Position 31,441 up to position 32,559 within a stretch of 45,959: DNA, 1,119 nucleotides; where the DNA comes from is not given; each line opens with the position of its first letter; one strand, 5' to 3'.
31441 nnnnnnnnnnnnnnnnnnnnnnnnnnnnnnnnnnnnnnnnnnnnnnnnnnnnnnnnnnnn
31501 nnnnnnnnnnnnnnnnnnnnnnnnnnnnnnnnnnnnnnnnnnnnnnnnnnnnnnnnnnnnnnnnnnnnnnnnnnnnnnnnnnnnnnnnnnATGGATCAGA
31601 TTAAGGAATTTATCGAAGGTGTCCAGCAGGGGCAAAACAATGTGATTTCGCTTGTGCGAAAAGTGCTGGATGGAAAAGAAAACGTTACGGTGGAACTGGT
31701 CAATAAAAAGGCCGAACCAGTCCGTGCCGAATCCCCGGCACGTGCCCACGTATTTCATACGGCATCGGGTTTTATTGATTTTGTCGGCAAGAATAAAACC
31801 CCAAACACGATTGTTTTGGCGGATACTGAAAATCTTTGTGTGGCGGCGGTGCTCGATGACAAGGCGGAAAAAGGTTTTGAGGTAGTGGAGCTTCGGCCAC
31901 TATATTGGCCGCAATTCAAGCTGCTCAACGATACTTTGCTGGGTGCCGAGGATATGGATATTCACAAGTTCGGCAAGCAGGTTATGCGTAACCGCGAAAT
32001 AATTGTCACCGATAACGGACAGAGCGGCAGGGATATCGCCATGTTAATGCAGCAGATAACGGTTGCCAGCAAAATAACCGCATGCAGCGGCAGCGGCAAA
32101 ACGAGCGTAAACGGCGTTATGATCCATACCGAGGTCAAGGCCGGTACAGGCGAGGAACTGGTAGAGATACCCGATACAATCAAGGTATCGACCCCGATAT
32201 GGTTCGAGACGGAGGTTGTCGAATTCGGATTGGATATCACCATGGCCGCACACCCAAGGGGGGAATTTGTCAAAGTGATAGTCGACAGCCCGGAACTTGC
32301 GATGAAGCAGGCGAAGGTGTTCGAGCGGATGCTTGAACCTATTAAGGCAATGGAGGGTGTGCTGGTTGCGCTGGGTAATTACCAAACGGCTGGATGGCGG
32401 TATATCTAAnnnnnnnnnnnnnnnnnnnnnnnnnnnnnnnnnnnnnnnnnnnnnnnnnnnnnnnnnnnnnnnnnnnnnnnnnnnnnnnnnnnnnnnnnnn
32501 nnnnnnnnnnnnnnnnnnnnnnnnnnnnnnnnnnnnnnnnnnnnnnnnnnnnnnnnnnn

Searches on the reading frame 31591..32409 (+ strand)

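Call 57: search_protein_families(library=pfam, proteins=[window:31591-32409:+], max_evalue=0.01)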
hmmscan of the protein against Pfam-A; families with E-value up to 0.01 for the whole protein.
window:31591-32409:+ (272 aa): 1 family
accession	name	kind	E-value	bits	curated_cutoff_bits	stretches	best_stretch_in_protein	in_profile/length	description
PF10065.14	DUF2303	-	0.0012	18.6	26.6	1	52-214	54-221/269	Uncharacterized conserved protein (DUF2303)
